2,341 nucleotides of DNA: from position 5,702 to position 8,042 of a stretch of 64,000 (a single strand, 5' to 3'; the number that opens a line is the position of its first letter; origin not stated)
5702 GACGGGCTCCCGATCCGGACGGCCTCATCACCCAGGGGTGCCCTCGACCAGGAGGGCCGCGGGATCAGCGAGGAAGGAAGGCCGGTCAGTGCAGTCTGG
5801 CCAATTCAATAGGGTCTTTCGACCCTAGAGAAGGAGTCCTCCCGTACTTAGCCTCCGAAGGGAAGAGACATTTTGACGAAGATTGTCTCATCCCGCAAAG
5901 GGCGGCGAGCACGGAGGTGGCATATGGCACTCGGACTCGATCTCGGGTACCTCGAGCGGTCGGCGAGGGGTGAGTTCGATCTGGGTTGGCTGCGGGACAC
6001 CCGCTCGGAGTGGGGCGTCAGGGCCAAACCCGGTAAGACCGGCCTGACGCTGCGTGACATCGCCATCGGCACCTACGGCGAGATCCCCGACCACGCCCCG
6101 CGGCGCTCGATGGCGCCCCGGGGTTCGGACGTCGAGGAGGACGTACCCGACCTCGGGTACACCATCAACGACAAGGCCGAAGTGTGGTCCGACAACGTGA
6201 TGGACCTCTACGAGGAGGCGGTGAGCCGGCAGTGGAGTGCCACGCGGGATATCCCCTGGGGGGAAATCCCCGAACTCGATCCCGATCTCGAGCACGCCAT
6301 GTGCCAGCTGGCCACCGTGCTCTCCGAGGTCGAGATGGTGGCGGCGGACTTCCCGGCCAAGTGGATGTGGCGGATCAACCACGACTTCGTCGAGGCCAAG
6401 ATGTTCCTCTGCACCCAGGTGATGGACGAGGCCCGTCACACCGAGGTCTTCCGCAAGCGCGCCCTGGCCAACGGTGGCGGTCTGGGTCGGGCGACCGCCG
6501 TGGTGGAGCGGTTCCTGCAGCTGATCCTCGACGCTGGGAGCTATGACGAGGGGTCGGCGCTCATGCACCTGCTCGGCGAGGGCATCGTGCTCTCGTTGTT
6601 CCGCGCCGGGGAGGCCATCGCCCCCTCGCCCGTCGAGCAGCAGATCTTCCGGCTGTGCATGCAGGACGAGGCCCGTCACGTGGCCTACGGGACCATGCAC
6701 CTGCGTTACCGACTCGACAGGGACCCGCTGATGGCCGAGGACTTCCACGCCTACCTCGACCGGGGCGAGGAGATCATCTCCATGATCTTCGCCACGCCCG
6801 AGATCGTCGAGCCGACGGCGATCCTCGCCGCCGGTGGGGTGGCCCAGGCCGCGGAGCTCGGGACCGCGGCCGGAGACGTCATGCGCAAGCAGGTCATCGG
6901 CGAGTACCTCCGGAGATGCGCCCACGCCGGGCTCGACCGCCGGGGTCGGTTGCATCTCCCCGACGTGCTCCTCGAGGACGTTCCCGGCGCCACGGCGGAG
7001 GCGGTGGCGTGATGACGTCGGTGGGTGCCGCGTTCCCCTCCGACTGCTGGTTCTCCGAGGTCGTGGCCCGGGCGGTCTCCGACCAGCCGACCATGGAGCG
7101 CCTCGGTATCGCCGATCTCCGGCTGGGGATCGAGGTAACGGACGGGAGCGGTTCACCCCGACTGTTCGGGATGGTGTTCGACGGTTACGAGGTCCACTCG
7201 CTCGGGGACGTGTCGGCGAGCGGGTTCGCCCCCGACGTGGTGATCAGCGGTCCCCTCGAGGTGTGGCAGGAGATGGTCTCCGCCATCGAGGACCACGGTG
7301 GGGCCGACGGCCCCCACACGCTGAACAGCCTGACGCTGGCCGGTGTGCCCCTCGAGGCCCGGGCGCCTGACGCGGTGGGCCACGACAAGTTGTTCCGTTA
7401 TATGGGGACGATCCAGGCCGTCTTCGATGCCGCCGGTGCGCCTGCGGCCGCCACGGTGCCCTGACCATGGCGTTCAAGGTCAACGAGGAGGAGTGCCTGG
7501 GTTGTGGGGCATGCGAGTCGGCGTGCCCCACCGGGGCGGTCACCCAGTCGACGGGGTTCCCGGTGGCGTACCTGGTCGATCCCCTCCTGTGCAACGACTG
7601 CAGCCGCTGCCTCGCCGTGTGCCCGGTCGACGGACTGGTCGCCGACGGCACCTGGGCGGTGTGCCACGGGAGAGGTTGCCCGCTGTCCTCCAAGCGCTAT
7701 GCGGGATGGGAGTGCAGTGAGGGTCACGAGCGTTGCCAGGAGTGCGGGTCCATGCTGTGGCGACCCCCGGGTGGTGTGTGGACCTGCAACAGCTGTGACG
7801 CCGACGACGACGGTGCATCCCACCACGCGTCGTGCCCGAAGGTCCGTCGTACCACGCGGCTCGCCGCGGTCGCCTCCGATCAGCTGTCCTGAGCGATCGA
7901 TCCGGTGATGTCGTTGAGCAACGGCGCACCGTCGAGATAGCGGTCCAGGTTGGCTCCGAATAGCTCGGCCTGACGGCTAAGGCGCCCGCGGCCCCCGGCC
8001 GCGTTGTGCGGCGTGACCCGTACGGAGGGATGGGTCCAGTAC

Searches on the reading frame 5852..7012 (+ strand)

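Call 72: search_protein_families(library=pfam, proteins=[window:5852-7012:+], max_evalue=0.001)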
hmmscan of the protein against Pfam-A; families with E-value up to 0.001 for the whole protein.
window:5852-7012:+ (386 aa): 1 family
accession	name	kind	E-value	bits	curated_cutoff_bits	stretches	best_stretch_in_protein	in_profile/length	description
PF11583.14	AurF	-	0.00033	20.4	29.6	0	184-349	105-267/282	P-aminobenzoate N-oxygenase AurF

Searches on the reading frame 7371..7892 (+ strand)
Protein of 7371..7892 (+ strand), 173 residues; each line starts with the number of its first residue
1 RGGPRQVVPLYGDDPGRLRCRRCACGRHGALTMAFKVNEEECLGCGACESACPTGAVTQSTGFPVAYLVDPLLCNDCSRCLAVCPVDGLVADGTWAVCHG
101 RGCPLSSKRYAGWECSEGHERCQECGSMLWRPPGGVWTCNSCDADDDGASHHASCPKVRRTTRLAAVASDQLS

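Call 72: search_protein_families(library=pfam, proteins=[window:7371-7892:+], max_evalue=0.001)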
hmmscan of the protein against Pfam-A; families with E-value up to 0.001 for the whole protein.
window:7371-7892:+ (173 aa): 9 families
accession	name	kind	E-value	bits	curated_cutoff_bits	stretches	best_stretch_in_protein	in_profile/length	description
PF00037.32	Fer4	-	2.8e-11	43.2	21.1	2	36-58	2-24/24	4Fe-4S binding domain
PF12838.12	Fer4_7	-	2.9e-09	37.7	27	1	42-87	2-51/52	4Fe-4S dicluster domain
PF12837.12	Fer4_6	-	6.2e-09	35.8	25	2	36-56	3-23/24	4Fe-4S binding domain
PF14697.11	Fer4_21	-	9.9e-08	32.4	35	1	37-88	3-55/59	4Fe-4S dicluster domain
PF12797.12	Fer4_2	-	2.9e-07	30.4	24.5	1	35-54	3-22/22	4Fe-4S binding domain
PF13187.11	Fer4_9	-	7.1e-07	29.6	27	1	42-87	2-50/52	4Fe-4S dicluster domain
PF13237.11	Fer4_10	-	4.9e-06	26.8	25.5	1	37-85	4-53/53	4Fe-4S dicluster domain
PF25160.1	LdpA_Fe-S-bd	-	2.2e-05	24.6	27.6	0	30-60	17-46/49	LdpA Fe-S cluster-binding domain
PF12800.12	Fer4_4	-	0.00051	20.6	24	1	40-55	2-17/17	4Fe-4S binding domain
